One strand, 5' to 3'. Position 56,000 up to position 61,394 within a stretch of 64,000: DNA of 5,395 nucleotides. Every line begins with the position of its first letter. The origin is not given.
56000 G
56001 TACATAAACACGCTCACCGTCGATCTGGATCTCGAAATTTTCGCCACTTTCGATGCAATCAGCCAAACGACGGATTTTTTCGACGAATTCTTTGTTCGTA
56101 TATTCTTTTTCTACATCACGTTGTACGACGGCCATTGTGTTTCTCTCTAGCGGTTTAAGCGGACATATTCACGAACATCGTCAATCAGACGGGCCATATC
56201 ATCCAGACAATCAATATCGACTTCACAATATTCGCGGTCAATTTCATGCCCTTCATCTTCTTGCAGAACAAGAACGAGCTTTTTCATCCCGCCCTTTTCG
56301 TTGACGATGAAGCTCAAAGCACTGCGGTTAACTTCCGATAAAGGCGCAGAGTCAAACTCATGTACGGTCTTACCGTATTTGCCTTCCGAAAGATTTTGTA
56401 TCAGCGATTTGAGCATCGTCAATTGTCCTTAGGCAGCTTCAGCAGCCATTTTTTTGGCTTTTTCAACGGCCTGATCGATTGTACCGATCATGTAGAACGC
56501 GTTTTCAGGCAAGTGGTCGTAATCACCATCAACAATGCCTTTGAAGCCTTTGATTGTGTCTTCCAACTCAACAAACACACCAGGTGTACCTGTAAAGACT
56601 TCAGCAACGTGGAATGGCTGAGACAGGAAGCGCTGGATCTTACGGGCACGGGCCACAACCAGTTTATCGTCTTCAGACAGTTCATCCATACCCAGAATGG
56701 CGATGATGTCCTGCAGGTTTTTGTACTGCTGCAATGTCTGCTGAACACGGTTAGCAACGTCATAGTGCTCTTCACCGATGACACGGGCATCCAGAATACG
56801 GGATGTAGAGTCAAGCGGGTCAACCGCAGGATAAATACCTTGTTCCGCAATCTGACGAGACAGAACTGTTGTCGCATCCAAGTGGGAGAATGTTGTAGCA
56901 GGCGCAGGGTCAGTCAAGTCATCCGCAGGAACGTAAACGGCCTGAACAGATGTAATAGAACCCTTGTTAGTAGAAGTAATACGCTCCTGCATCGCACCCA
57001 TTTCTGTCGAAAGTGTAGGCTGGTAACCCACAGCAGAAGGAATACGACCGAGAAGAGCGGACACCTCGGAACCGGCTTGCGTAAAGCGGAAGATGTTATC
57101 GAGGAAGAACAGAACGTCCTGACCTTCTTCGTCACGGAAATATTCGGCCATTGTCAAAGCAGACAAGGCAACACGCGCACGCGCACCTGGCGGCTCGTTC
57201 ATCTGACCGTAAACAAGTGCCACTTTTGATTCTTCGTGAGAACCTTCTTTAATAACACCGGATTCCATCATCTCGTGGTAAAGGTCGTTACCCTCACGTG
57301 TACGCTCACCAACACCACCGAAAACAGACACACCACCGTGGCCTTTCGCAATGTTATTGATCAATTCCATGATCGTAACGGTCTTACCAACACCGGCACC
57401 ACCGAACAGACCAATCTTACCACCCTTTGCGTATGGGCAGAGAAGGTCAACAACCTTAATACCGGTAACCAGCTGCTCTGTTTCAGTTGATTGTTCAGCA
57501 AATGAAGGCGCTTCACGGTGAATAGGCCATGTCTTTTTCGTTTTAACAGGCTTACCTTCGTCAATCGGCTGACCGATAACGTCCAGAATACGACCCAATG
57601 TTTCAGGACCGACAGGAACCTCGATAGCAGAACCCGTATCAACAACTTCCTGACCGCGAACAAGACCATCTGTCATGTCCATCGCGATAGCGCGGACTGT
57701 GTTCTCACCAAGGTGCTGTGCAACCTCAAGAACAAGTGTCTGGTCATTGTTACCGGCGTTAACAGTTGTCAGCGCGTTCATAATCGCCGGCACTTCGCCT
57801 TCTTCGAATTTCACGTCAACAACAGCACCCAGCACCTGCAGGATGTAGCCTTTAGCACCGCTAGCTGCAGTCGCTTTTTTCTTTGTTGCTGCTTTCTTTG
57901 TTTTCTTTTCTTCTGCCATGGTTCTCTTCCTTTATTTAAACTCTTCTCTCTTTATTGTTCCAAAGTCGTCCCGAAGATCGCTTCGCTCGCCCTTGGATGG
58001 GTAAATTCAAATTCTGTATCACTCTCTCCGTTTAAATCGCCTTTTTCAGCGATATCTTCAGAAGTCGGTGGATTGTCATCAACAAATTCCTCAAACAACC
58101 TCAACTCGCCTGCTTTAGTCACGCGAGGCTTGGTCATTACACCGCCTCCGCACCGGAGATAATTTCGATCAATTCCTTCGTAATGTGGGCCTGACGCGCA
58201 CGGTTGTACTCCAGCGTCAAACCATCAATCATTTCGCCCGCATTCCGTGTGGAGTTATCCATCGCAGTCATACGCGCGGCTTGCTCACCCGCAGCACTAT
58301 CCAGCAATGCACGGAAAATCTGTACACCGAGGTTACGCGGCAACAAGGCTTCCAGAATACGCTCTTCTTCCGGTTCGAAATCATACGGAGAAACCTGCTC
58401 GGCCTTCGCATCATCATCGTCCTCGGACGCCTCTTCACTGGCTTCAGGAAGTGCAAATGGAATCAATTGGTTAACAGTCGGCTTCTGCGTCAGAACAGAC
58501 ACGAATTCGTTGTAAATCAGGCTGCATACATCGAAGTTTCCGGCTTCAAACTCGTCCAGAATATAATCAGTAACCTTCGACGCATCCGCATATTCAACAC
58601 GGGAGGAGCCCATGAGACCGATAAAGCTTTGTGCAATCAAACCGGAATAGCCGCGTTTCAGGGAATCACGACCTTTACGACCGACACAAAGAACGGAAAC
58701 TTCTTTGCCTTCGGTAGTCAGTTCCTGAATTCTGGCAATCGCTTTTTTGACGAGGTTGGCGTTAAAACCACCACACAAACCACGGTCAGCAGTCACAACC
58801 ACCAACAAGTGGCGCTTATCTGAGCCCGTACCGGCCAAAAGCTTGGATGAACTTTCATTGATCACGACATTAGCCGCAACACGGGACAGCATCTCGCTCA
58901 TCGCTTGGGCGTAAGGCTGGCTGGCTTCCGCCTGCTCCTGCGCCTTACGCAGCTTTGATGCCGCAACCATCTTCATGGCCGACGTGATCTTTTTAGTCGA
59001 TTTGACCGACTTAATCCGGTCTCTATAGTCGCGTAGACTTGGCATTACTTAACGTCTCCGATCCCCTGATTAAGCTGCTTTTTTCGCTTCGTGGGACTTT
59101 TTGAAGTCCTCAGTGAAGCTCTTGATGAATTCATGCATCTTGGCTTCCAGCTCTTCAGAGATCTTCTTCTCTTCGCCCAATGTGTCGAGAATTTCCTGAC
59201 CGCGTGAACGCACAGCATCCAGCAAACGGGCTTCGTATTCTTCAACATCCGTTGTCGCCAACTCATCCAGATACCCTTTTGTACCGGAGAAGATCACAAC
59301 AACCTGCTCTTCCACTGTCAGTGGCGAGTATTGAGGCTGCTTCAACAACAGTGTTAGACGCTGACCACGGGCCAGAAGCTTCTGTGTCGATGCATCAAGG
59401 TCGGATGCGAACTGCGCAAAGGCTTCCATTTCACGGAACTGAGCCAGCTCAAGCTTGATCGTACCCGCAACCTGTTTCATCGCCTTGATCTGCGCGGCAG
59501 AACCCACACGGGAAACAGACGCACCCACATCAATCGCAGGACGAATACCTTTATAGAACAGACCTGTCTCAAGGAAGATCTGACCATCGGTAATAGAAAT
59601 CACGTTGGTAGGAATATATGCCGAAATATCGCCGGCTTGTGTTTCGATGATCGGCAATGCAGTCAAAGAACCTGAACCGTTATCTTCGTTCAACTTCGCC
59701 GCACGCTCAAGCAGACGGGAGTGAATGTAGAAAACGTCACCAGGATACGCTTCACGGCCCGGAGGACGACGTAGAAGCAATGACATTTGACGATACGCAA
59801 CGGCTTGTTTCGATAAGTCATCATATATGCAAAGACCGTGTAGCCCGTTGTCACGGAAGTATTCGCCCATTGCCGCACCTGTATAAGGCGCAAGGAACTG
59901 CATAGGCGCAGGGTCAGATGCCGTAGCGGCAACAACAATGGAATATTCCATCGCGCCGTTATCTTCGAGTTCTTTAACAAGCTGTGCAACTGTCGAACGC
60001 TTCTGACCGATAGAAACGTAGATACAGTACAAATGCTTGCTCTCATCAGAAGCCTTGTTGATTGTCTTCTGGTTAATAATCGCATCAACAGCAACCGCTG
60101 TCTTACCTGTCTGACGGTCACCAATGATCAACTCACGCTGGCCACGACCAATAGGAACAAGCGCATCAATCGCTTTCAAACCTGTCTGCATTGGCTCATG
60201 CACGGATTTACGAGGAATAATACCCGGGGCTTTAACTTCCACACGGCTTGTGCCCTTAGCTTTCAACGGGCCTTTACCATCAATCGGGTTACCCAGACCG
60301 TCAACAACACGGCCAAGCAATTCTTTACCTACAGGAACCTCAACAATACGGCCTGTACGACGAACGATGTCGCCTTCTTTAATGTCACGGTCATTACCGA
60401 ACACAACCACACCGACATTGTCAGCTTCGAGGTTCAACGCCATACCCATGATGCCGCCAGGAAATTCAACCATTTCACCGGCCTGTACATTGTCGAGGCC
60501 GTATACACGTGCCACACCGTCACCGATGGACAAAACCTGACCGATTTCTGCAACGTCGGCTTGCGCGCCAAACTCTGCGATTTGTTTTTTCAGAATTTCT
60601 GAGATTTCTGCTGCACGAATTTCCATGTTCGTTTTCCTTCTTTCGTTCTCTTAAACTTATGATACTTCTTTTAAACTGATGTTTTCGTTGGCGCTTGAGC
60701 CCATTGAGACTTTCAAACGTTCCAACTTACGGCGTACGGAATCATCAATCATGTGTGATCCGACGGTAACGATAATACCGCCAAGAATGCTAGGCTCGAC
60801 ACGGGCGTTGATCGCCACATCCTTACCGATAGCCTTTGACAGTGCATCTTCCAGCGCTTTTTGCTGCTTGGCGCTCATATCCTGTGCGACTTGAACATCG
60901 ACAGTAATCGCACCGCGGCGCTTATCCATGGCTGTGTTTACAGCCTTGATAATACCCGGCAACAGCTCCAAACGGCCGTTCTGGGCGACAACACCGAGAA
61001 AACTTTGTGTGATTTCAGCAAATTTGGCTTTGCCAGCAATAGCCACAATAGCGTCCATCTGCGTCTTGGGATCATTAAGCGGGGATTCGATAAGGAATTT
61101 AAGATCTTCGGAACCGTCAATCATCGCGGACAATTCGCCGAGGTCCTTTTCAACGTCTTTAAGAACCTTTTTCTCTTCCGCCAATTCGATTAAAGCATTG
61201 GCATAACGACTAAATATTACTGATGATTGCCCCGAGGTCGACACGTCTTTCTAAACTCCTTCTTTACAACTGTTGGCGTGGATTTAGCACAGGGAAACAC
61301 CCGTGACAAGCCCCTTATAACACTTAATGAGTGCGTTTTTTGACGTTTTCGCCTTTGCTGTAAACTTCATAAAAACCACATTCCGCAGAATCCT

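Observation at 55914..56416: Two small acidic ORFs inserted between atpD and atpC in the F1 operon, one with an amphi-Trp-like motif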

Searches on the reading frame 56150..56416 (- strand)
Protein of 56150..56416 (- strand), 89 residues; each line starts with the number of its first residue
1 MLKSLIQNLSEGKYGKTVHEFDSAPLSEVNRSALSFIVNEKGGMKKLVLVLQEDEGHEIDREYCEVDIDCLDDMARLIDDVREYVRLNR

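Call 3: search_protein_families(library=pfam, proteins=[window:56150-56416:-], max_evalue=1)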
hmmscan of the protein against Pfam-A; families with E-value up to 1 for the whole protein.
seq(89 aa): 3 families
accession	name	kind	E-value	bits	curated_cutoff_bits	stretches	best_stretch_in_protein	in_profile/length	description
PF00512.31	HisKA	-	0.021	15.3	26.9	1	51-88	27-64/66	His Kinase A (phospho-acceptor) domain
PF00308.24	Bac_DnaA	-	0.072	13.7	23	1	34-78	67-110/162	Bacterial DnaA ATPAse domain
PF17035.10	BET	-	0.18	12.4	24.5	1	44-74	22-53/64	Bromodomain extra-terminal - transcription regulation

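Call 4: search_protein_families(library=ncbifam, proteins=[window:56150-56416:-], max_evalue=1)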
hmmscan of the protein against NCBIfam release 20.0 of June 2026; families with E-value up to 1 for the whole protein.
seq(89 aa): 1 family
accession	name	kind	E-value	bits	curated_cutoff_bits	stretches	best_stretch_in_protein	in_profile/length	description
NF000284.1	RTG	exception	0.11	11.8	600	1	10-65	114-171/298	RTG family carbenicillin-hydrolyzing class A beta-lactamase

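Call 11: find_homologous_proteins(query=window:56150-56416:-, max_evalue=0.001)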
Query seq(89 aa) (89 aa): 13 proteins with E <= 0.001 among 13 candidates.
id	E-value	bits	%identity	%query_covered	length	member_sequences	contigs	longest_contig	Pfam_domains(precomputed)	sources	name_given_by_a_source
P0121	5.2e-51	188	100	100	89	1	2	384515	-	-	-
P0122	4.4e-46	172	93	100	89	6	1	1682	-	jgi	-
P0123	8.8e-39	149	75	99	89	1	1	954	-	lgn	-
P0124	3.5e-38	147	73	97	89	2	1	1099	-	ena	-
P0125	4.8e-34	134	70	99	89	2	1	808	-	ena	-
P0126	2.9e-33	131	68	99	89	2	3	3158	-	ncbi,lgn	-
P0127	8.0e-33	130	66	99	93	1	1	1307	-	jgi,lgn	jgi:hypothetical protein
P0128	8.4e-31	123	65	99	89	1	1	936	-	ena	-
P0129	1.5e-27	113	63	97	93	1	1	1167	-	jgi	-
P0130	2.4e-27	112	62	96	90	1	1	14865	-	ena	-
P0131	4.8e-27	111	67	96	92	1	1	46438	-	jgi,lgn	-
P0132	7.4e-26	107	63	97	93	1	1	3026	-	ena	-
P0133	8.0e-26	107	58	97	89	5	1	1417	-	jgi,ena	-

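Call 21: find_encoding_contigs(protein=P0131, flank=5000, max_places=3)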
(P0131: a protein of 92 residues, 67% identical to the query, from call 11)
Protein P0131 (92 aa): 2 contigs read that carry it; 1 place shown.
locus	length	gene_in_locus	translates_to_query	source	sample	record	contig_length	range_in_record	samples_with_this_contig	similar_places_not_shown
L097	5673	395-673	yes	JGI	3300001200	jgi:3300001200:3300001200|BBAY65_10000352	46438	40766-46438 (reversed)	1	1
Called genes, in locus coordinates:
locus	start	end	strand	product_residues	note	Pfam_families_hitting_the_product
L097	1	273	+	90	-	?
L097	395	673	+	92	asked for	-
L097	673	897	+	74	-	PF20068:Amphi-Trp (weak)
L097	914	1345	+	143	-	PF02823:ATP-synt_DE_N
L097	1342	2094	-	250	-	PF01063:Aminotran_4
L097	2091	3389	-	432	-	PF04715:, PF00425:Chorismate_bind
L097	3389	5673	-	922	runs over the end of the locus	PF13307:Helicase_C_2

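Call 22: find_encoding_contigs(protein=P0130, flank=5000, max_places=3)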
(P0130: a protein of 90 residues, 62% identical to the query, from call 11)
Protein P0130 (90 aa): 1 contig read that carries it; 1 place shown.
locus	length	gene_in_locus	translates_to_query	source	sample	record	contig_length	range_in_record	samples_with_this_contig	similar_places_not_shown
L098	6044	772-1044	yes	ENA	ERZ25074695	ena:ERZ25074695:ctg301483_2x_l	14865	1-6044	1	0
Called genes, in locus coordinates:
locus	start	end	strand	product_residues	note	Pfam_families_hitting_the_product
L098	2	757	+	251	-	?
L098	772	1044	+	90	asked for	-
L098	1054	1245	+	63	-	-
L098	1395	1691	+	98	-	PF02823:ATP-synt_DE_N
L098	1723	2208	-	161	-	-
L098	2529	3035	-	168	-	PF01063:Aminotran_4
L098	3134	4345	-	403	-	PF04715:, PF00425:Chorismate_bind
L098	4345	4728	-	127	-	PF13307:Helicase_C_2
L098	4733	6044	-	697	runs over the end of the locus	PF04851:ResIII (faint), PF00270:DEAD (faint)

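Call 32: predict_structure(alignment_id=A2)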
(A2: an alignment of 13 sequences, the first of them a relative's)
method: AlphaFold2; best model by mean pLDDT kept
length: 89 residues; sequences in the alignment: 13
mean_pLDDT: 85.5   pTM: 0.65
mean pLDDT of the five models: 85.5, 85.0, 83.5, 83.1, 74.1
residues with pLDDT >= 90: 58; 70-90: 17; 50-70: 7; < 50: 7
segments of 3 or more residues with pLDDT < 50: 2-4, 6-9
pLDDT, mean of each block of 10 residues (from residue 1): 48 78 90 93 90 92 91 94 94
secondary structure, 60 per line:
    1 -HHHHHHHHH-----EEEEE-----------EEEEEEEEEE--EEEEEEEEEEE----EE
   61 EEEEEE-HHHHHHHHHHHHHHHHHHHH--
elements in order: H2-10 E16-20 E32-41 E44-54 E59-66 H68-87

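Call 35: search_protein_families(library=phrogs, proteins=[window:56150-56416:-], max_evalue=1)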
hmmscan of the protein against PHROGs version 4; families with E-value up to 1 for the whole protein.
seq(89 aa): 1 family
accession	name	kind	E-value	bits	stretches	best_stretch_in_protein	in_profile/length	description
phrog_14392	-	unknown function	0.1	13.5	1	45-65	19-39/47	-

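Call 36: search_protein_families(library=padloc, proteins=[window:56150-56416:-], max_evalue=1)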
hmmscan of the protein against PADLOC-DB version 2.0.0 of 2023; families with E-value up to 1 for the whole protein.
seq(89 aa): 0 families

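Call 38: fold_search(model_id=the predicted structure, library=pdb)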
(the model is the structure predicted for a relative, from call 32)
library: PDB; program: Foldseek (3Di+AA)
matches with E <= 10: 739; with E <= 0.001: 0
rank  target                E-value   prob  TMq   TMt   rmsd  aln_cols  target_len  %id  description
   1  5a4o_A                9.1e-02  0.95  0.40  0.45   5.9        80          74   12  Crystal structure of BPSL1147, a PC4 homolog from Burkholderia pseudomallei K96243 (orthorhombic crystal form) (released 2016-04-06)
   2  2x5h_C                1.8e-01  0.80  0.37  0.35   8.8        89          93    9  Crystal structure of the ORF131 L26M L51M double mutant from Sulfolobus islandicus rudivirus 1 (released 2010-07-21)
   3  5tph_B                2.0e-01  0.97  0.47  0.36   9.3        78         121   10  Crystal structure of a de novo designed protein homodimer with curved beta-sheet (released 2017-01-25)
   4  5ohm_J                2.0e-01  0.47  0.26  0.26   8.2        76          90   13  K33-specific affimer bound to K33 diUb (released 2017-10-04)
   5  5fgo_F                2.4e-01  0.99  0.51  0.67   3.5        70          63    8  Crystal structure of D. melanogaster Pur-alpha repeat III. (released 2016-01-20)
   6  5fgo_D                2.4e-01  0.93  0.46  0.58   4.1        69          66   12  Crystal structure of D. melanogaster Pur-alpha repeat III. (released 2016-01-20)
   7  6bp6_A                2.7e-01  0.63  0.36  0.39  10.6        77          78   14  Crystal structure of Commd9 COMM domain (released 2018-08-15)
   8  5u35_B                3.0e-01  0.98  0.47  0.36   5.9        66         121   11  Crystal structure of a de novo designed protein with curved beta-sheet (released 2017-01-25)
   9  2x5h_D                3.0e-01  0.66  0.35  0.34   9.6        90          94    8  Crystal structure of the ORF131 L26M L51M double mutant from Sulfolobus islandicus rudivirus 1 (released 2010-07-21)
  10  9p8l_B                3.0e-01  0.66  0.35  0.34   9.4        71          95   14  Structure of Lockin in complex with 3'cADPR (released 2025-07-30)
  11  5fgo_C                3.6e-01  0.98  0.50  0.67   2.9        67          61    9  Crystal structure of D. melanogaster Pur-alpha repeat III. (released 2016-01-20)
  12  4agh                  3.8e-01  0.85  0.41  0.44   6.9        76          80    9  Structural features of ssDNA binding protein MoSub1 from Magnaporthe oryzae (released 2012-08-29)
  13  6w3w                  4.0e-01  0.96  0.44  0.38   6.3        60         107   17  An enumerative algorithm for de novo design of proteins with diverse pocket structures (released 2020-04-08)
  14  5tph_A                4.0e-01  0.90  0.46  0.36  10.0        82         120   12  Crystal structure of a de novo designed protein homodimer with curved beta-sheet (released 2017-01-25)
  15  7ny8_C                4.0e-01  0.47  0.27  0.27   8.4        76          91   10  Affimer K69 - KRAS protein complex (released 2021-07-07)
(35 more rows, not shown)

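Call 57: search_solved_structures(query=A2, max_evalue=10, show_alignments=1)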
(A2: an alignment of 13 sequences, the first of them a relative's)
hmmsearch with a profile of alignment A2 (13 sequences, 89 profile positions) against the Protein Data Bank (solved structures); distinct sequences matched with E-value up to 10: 4.
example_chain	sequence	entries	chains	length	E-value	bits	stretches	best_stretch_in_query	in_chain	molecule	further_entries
6n4f_B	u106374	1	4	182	0.26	14.6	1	37-82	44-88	Hemagglutinin HA2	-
5w42_B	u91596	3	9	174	0.5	13.7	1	36-82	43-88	Hemagglutinin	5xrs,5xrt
6bkn_B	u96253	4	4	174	0.54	13.5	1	36-82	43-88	Hemagglutinin | Hemagglutinin HA2 chain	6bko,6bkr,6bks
8tj8_B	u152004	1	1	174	0.76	13.1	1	36-82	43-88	Hemagglutinin HA2 chain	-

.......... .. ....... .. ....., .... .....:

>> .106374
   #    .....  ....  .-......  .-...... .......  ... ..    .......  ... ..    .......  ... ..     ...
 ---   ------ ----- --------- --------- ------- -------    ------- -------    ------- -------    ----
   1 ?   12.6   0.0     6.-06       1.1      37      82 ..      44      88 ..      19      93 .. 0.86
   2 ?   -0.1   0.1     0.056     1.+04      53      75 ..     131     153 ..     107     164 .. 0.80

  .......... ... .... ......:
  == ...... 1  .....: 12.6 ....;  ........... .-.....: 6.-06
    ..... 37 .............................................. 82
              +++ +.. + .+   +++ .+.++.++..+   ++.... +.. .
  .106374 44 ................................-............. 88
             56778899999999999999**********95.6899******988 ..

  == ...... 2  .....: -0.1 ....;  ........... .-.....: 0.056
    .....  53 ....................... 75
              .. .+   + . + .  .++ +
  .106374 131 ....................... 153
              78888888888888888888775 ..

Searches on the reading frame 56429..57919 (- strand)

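Call 78: search_protein_families(library=pfam, proteins=[window:56429-57919:-], max_evalue=0.00001)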
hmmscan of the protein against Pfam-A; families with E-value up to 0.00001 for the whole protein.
window:56429-57919:- (496 aa): 3 families
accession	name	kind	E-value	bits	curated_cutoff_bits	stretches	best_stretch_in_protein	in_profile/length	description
PF00006.31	ATP-synt_ab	-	6.3e-71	238.8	29.5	1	153-373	1-213/213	ATP synthase alpha/beta family, nucleotide-binding domain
PF02874.29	ATP-synt_ab_N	-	3.7e-20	72.7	20.9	1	26-96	1-69/69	ATP synthase alpha/beta family, beta-barrel domain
PF22919.1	ATP-synt_VA_C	-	6.5e-18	65.1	24.7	1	380-465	7-95/101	C-terminal domain of V and A type ATP synthase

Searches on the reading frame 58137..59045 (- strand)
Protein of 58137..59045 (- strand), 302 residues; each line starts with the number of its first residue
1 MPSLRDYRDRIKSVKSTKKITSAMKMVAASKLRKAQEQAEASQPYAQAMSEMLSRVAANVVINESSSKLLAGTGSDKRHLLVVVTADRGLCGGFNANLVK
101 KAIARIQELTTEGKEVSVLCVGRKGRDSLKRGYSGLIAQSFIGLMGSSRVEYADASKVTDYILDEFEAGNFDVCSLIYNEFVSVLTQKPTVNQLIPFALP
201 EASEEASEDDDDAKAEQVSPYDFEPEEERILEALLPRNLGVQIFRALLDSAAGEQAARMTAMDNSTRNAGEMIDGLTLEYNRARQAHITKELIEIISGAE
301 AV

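Call 78: search_protein_families(library=pfam, proteins=[window:58137-59045:-], max_evalue=0.00001)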
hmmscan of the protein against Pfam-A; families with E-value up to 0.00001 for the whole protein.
window:58137-59045:- (302 aa): 1 family
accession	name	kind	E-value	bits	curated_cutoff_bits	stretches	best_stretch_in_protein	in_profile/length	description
PF00231.24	ATP-synt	-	4.4e-103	345.3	39.9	1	3-302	1-285/285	ATP synthase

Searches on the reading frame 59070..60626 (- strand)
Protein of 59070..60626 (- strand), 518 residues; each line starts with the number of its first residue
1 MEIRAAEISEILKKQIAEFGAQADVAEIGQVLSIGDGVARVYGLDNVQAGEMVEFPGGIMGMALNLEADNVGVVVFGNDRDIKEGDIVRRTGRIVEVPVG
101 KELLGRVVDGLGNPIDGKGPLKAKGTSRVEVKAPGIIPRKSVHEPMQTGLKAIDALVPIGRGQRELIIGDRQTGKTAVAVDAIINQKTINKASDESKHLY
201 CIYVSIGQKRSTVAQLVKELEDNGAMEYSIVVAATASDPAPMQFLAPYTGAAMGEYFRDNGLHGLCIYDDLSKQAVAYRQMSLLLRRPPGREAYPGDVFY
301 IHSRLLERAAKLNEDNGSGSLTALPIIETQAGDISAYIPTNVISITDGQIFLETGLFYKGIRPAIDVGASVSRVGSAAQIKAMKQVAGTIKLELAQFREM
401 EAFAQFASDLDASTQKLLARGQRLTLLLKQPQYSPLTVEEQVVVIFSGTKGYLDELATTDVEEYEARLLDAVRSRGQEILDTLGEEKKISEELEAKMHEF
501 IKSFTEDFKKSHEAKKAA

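Call 78: search_protein_families(library=pfam, proteins=[window:59070-60626:-], max_evalue=0.00001)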
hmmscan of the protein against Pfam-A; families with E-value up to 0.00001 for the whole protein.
window:59070-60626:- (518 aa): 3 families
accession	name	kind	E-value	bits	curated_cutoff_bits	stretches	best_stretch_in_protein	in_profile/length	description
PF00006.31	ATP-synt_ab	-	1.6e-81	273.4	29.5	1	149-372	1-213/213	ATP synthase alpha/beta family, nucleotide-binding domain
PF00306.32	ATP-synt_ab_C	-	1e-46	158.8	27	1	379-504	1-126/126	ATP synthase alpha/beta chain, C terminal domain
PF02874.29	ATP-synt_ab_N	-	1.3e-19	70.9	20.9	1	25-92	2-69/69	ATP synthase alpha/beta family, beta-barrel domain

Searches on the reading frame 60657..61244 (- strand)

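Call 78: search_protein_families(library=pfam, proteins=[window:60657-61244:-], max_evalue=0.00001)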
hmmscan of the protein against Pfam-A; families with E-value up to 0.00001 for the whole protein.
window:60657-61244:- (195 aa): 1 family
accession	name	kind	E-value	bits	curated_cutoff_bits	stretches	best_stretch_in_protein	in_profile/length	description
PF00213.23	OSCP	-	1.2e-46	159.3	22.3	1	11-181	2-172/172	ATP synthase delta (OSCP) subunit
